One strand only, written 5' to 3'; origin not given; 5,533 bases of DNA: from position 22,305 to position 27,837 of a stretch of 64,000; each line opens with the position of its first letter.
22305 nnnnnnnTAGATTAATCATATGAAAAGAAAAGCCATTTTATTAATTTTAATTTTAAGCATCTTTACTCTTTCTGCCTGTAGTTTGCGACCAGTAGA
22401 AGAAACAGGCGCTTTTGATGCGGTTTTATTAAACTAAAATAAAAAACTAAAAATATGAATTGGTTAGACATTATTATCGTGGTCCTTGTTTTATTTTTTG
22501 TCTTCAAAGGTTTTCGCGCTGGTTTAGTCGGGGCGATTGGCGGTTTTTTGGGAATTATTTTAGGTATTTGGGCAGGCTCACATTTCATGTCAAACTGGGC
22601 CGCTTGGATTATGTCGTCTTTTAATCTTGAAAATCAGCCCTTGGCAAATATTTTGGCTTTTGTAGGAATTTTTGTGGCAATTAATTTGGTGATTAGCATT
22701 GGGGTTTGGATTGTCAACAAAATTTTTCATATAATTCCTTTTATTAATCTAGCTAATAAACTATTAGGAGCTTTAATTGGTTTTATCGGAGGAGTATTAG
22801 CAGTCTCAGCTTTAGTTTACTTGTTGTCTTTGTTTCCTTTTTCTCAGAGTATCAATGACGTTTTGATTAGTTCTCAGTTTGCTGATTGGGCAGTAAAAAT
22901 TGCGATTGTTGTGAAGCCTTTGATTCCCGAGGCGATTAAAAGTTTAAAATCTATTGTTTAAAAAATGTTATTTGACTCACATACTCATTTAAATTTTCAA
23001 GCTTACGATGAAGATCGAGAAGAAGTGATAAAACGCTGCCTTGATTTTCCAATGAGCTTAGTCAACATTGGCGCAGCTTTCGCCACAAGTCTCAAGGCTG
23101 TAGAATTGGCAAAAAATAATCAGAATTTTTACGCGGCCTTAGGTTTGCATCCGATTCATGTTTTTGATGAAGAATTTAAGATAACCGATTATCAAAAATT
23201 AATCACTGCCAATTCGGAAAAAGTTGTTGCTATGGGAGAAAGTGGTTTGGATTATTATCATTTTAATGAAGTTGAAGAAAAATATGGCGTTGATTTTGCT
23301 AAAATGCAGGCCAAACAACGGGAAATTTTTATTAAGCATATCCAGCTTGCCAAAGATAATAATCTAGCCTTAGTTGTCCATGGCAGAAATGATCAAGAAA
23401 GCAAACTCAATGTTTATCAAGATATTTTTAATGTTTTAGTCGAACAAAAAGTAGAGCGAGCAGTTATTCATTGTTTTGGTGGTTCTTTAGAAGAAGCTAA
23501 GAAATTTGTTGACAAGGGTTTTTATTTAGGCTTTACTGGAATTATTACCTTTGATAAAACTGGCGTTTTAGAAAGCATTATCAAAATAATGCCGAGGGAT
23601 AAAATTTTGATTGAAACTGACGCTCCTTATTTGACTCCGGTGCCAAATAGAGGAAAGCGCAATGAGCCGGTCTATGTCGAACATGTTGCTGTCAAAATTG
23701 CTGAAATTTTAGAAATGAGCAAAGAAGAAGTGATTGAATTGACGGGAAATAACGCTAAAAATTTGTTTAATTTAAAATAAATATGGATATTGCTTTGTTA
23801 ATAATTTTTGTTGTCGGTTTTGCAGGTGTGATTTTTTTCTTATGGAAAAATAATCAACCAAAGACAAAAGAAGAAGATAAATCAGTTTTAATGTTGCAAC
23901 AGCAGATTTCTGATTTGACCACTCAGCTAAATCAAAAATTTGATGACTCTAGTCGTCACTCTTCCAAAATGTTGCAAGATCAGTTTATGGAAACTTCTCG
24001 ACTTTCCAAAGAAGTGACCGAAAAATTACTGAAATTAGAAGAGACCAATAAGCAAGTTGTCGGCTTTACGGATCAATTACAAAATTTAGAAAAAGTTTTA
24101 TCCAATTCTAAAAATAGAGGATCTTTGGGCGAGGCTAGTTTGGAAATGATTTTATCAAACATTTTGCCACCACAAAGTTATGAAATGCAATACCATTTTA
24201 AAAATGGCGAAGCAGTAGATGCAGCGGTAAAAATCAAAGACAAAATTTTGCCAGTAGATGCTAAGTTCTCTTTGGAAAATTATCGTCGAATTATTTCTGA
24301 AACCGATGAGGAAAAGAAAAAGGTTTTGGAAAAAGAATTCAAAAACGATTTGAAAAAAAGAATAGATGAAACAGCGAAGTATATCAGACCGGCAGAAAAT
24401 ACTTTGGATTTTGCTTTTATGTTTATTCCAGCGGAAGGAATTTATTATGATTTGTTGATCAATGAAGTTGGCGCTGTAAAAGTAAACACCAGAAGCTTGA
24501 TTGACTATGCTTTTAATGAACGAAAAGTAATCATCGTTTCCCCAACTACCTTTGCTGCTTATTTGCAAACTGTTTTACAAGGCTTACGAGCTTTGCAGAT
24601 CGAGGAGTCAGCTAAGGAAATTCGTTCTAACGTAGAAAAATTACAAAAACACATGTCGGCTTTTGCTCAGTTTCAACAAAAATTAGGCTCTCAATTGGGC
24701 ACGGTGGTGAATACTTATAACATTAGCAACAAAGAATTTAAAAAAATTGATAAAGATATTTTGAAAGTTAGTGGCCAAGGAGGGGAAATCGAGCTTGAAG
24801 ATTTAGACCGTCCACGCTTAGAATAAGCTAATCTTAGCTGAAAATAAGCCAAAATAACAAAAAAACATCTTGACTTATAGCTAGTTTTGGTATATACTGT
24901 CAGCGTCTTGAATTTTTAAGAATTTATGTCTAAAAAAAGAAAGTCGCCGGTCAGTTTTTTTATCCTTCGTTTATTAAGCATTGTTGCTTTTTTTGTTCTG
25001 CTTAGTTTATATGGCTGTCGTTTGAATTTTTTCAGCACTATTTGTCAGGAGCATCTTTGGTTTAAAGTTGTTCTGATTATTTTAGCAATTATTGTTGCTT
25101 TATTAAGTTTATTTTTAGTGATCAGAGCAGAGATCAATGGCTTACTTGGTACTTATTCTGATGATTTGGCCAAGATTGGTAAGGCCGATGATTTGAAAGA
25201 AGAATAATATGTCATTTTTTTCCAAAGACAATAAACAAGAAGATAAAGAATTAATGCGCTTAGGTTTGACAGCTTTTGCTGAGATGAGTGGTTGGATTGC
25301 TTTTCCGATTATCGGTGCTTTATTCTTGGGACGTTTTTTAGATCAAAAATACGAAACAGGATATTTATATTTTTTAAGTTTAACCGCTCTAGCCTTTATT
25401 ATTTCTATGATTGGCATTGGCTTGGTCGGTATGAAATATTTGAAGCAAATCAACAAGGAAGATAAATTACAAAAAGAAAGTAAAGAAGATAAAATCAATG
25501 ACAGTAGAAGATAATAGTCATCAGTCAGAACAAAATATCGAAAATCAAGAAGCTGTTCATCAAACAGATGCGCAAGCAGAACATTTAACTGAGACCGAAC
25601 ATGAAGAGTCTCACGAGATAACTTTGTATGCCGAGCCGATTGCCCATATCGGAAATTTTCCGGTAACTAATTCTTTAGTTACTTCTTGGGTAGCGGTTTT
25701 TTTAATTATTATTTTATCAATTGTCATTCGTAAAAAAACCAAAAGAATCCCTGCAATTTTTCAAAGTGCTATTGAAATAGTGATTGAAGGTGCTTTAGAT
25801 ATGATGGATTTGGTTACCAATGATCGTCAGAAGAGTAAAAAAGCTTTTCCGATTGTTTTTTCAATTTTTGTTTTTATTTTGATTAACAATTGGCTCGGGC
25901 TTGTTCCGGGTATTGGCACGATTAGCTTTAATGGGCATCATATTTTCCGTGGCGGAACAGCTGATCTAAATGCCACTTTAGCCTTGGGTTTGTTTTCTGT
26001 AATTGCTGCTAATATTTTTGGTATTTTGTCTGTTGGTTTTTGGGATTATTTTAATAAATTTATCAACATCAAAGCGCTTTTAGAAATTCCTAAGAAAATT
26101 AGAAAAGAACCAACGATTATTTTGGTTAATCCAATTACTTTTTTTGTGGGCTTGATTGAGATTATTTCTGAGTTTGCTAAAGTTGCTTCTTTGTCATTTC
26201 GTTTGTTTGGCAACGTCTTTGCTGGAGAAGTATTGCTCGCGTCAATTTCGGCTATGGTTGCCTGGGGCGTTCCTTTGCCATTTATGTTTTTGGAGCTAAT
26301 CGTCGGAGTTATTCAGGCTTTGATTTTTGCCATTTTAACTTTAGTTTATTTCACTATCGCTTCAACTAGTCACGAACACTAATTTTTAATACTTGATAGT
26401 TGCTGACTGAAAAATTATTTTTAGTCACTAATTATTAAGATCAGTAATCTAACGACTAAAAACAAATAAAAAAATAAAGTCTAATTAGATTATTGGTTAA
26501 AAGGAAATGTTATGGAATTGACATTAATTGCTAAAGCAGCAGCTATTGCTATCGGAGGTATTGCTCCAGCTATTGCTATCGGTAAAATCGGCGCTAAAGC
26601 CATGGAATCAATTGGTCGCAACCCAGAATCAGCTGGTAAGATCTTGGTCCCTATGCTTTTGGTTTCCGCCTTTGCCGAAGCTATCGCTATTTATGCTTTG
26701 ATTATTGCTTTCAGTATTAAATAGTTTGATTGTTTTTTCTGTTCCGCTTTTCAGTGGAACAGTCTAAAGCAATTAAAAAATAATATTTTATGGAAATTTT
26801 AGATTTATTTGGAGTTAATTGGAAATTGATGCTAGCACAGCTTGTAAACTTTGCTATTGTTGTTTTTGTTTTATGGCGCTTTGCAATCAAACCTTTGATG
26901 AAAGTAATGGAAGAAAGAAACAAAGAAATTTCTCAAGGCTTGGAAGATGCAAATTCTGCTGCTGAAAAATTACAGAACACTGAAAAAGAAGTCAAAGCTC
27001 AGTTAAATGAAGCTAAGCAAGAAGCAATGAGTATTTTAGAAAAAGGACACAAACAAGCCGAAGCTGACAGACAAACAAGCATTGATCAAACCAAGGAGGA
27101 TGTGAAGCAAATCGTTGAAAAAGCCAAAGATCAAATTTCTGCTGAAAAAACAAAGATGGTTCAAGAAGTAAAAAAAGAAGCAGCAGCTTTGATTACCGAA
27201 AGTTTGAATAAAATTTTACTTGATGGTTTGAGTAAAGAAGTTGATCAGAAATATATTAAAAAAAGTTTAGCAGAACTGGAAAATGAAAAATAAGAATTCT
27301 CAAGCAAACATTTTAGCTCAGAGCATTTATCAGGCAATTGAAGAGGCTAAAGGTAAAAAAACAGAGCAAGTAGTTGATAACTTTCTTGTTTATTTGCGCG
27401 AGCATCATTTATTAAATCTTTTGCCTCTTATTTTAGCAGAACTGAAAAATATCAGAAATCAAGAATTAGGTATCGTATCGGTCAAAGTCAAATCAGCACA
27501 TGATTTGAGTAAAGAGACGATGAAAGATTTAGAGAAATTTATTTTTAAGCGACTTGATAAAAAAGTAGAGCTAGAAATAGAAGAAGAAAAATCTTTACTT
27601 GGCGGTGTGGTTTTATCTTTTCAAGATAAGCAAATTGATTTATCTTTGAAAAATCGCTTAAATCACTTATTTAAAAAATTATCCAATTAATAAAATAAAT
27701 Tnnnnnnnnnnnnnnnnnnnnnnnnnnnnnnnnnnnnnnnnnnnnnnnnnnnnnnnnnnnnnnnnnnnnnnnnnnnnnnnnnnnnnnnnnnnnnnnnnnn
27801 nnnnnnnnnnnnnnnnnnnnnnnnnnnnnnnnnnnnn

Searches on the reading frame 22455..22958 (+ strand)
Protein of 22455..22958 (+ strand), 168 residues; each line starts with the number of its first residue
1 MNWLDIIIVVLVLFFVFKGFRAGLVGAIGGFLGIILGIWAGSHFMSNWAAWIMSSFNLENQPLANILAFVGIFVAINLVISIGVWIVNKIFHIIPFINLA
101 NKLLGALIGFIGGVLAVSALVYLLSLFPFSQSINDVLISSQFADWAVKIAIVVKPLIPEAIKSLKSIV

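Call 18: search_protein_families(library=pfam, proteins=[window:22455-22958:+], max_evalue=0.000001)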
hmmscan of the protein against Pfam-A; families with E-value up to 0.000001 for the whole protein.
window:22455-22958:+ (168 aa): 1 family
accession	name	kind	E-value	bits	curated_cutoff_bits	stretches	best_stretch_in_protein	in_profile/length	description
PF02674.22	Colicin_V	-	5.5e-23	82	29.3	1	4-149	1-142/144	Colicin V production protein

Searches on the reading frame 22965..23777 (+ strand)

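Call 18: search_protein_families(library=pfam, proteins=[window:22965-23777:+], max_evalue=0.000001)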
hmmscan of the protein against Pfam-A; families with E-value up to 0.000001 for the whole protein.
window:22965-23777:+ (271 aa): 1 family
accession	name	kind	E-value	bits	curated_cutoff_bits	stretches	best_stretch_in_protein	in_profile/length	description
PF01026.27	TatD_DNase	-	1.1e-70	238.4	27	1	3-269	1-253/253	TatD related DNase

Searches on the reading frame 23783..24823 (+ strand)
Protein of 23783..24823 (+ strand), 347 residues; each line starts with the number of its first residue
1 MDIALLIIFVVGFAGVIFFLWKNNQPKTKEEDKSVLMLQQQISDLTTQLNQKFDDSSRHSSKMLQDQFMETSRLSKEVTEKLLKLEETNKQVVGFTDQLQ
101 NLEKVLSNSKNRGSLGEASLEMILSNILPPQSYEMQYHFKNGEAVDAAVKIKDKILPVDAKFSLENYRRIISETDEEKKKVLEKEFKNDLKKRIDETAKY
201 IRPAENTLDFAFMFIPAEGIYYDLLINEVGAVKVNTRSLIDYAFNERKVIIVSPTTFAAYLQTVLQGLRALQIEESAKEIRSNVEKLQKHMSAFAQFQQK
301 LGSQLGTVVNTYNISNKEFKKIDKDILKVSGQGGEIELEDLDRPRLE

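Call 18: search_protein_families(library=pfam, proteins=[window:23783-24823:+], max_evalue=0.000001)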
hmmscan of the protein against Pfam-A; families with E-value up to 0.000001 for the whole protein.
window:23783-24823:+ (347 aa): 1 family
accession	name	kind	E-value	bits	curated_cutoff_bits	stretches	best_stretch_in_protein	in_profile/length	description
PF02646.22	RmuC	-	2e-53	181.9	26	1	42-319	3-270/291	RmuC family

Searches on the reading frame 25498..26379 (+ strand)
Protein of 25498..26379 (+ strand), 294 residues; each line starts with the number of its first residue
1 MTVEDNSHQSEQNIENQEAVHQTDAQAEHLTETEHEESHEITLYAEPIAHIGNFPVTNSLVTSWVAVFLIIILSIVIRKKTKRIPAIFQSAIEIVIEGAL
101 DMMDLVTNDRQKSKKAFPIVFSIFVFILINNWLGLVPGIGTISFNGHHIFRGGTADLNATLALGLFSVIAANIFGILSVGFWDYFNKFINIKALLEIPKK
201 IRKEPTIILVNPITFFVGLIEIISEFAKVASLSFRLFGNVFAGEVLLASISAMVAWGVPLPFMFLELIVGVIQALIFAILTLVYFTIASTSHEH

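Call 18: search_protein_families(library=pfam, proteins=[window:25498-26379:+], max_evalue=0.000001)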
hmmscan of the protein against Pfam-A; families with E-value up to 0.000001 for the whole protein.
window:25498-26379:+ (294 aa): 1 family
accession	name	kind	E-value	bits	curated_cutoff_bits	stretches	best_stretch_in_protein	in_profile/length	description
PF00119.25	ATP-synt_A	-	1.1e-41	143.5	33.9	1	61-285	2-216/217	ATP synthase A chain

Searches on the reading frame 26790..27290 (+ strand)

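Call 45: search_protein_families(library=pfam, proteins=[window:26790-27290:+], max_evalue=0.00001)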
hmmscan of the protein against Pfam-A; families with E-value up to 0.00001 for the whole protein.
window:26790-27290:+ (167 aa): 1 family
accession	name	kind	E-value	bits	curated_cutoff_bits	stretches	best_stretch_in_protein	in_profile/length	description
PF00430.23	ATP-synt_B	-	3.9e-26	92.1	28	1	15-143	3-131/132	ATP synthase B/B' CF(0)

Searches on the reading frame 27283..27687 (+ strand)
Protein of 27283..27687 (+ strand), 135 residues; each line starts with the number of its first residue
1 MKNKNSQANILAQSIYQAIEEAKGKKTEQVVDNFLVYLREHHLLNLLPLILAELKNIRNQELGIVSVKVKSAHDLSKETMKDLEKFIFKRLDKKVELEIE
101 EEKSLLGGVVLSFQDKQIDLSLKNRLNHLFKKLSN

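Call 45: search_protein_families(library=pfam, proteins=[window:27283-27687:+], max_evalue=0.00001)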
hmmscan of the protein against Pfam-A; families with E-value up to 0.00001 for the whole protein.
window:27283-27687:+ (135 aa): 1 family
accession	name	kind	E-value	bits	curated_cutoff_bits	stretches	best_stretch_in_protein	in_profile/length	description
PF00213.23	OSCP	-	5.2e-24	85.7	22.3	1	12-133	50-172/172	ATP synthase delta (OSCP) subunit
